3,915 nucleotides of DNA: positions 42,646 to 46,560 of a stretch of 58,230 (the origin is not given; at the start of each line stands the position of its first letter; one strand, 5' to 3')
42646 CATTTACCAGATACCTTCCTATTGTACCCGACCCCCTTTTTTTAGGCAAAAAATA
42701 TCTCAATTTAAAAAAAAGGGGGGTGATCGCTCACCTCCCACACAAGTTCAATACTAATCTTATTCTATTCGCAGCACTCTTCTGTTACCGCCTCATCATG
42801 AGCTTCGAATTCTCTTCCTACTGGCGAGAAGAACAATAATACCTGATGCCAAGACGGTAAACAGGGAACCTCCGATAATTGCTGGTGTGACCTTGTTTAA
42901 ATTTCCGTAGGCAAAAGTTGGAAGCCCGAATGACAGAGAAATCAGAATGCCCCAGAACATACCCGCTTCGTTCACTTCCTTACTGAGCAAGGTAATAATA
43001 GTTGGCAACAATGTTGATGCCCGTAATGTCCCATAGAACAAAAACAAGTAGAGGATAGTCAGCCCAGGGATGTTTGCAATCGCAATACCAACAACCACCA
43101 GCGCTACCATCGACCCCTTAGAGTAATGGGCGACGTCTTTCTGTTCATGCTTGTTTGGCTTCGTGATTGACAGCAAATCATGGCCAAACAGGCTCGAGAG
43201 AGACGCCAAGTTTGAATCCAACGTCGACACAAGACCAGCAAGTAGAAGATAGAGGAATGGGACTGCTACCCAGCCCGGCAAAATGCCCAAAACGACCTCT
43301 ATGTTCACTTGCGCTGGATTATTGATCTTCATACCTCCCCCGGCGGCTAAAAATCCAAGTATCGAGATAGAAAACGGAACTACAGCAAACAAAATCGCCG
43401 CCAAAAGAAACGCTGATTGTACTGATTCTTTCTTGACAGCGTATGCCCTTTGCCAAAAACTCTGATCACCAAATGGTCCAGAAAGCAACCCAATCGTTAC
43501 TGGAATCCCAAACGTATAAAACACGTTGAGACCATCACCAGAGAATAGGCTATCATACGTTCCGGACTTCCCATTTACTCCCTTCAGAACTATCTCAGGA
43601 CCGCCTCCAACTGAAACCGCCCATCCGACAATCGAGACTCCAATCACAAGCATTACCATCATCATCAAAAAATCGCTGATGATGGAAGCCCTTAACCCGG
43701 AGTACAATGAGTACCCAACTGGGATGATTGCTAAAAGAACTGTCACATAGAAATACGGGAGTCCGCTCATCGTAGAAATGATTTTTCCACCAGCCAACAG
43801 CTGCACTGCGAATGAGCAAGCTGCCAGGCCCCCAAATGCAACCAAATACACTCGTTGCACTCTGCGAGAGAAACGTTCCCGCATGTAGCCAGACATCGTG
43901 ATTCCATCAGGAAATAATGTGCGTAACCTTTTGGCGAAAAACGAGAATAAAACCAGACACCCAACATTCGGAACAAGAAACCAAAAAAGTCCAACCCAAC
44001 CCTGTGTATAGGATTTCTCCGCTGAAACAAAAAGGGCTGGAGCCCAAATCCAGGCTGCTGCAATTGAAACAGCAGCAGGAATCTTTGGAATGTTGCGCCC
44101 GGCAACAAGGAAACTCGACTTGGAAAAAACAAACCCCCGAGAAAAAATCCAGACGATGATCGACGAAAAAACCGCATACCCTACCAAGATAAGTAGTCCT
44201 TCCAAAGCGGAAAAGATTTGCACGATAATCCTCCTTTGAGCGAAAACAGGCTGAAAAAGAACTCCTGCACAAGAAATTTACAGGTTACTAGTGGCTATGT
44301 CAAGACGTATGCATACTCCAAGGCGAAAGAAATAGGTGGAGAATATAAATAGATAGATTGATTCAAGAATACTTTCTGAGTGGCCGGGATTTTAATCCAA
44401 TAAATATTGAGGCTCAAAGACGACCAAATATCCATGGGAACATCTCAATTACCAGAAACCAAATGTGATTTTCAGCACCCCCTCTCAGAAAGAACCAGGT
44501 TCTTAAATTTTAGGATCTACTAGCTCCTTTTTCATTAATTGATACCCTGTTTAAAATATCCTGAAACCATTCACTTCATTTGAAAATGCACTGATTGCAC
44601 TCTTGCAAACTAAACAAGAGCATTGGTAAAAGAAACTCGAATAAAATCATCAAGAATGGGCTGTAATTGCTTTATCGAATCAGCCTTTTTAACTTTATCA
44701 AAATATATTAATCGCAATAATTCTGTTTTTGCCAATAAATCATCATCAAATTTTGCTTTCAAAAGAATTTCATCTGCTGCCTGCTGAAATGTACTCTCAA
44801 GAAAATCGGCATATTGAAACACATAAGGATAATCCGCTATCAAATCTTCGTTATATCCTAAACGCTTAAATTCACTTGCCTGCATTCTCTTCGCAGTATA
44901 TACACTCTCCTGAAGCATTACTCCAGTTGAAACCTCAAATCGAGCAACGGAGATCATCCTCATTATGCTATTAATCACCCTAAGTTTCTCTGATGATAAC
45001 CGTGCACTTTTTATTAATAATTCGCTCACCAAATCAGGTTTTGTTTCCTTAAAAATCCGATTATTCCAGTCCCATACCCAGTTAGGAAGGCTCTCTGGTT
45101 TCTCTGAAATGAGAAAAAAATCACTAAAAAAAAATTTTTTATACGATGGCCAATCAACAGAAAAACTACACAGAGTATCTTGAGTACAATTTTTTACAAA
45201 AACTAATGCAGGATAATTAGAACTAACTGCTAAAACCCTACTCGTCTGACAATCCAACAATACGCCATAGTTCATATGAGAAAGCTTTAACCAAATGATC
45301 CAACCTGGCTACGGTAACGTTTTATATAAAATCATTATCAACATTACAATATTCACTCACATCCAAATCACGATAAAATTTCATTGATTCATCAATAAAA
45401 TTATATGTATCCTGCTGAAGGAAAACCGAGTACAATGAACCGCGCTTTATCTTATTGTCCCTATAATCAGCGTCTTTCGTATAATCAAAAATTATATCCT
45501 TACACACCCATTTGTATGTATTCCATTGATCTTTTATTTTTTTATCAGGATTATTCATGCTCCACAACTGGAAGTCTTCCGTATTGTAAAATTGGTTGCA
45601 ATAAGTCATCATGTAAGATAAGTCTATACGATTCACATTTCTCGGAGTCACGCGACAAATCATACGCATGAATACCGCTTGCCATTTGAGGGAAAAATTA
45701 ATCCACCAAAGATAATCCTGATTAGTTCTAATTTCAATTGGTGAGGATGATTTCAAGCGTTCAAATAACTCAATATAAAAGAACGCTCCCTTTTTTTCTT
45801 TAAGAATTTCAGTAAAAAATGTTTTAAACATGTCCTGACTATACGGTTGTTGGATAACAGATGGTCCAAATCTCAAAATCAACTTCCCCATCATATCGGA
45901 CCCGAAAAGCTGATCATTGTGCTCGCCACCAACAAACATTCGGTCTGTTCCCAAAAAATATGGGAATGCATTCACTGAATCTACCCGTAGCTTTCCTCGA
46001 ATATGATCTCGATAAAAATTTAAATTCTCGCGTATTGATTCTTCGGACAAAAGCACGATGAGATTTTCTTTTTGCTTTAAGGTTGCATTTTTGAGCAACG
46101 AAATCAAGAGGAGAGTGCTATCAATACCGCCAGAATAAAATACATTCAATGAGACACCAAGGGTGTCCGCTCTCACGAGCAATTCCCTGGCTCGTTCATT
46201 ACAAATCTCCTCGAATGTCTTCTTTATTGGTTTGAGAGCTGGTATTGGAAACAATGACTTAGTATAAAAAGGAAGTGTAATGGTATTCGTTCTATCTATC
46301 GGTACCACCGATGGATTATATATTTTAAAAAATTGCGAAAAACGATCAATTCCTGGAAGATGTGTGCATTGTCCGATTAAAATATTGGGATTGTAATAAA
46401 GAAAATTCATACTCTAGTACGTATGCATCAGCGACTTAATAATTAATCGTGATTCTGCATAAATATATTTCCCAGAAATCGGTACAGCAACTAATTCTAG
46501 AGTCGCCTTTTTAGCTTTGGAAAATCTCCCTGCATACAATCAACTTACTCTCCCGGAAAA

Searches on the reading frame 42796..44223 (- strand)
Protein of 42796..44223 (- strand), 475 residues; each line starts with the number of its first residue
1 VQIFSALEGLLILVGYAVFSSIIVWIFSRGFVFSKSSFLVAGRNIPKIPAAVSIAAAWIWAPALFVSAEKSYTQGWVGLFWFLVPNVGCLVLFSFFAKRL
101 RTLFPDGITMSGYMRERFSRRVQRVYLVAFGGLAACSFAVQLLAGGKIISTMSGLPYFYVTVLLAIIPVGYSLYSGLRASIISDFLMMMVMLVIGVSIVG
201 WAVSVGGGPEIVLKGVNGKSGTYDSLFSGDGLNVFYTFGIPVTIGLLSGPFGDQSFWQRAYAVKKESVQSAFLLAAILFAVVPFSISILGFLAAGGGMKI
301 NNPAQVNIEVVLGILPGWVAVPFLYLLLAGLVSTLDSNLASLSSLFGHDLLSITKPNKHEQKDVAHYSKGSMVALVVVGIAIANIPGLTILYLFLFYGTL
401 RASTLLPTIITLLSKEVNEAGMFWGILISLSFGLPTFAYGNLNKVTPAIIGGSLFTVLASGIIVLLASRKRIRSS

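Call 37: search_protein_families(library=pfam, proteins=[window:42796-44223:-], max_evalue=0.001)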
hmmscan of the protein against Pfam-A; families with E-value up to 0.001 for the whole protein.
window:42796-44223:- (475 aa): 1 family
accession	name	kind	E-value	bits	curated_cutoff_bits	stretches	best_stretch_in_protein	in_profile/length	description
PF00474.23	SSF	-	1e-30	107.4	22.8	1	38-428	1-405/406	Sodium:solute symporter family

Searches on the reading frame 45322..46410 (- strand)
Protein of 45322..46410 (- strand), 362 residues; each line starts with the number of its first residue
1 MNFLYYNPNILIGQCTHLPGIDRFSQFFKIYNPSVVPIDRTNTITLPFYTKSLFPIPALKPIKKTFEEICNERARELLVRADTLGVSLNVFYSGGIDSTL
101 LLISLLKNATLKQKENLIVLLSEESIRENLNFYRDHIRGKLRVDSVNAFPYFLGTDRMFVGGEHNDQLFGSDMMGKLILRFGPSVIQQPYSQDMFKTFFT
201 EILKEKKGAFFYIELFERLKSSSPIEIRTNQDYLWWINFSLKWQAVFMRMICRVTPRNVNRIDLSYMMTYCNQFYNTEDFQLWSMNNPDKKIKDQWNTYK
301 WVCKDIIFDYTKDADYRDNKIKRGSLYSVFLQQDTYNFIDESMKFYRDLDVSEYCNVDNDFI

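Call 5: search_protein_families(library=pfam, proteins=[window:45322-46410:-], max_evalue=0.01)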
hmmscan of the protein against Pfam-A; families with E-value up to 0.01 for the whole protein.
window:45322-46410:- (362 aa): 0 families

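Call 6: search_protein_families(library=ncbifam, proteins=[window:45322-46410:-], max_evalue=0.01)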
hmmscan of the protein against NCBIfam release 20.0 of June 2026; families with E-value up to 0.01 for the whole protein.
window:45322-46410:- (362 aa): 0 families

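Call 76: search_solved_structures(query=A5, max_evalue=1, show_alignments=1)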
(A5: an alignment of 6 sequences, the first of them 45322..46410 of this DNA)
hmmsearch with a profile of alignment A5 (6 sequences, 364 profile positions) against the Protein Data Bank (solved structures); distinct sequences matched with E-value up to 1: 0.

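Call 77: search_protein_families(library=pfam, alignment_id=A5, max_evalue=1)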
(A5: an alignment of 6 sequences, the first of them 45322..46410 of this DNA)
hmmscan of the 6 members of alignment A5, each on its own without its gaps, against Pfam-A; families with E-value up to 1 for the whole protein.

A. member 1, window:45322-46410:- (362 aa): 1 family
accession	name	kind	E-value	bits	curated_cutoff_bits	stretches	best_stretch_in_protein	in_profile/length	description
PF01171.26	ATP_bind_3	-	0.12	12.5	27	1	90-133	4-46/182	PP-loop family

B. families by the number of members that match (of 6 scanned): 6 families
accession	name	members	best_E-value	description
PF01171.26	ATP_bind_3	3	0.12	PP-loop family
PF00733.27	Asn_synthase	2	0.15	Asparagine synthase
PF04473.18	DUF553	1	0.083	Transglutaminase-like domain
PF01902.24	Diphthami_syn_2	1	0.092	Diphthamide synthase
PF24990.1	PAS_13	1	0.13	ERT1/acuK family PAS domain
PF09016.15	Pas_Saposin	1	0.22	Pas factor saposin fold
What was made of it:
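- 44610..46410 (-): n362 (45322-46410, with an SGGIDS PP-loop-like motif) and n221 (44610-45275): a possible accessory gene pair. PP-loop hits are only very weak, E about 0.1 (call 77), and there is no PDB match (call 76).
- Tried and rejected: Only E about 0.1 hits and no PDB match (calls 76, 77).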
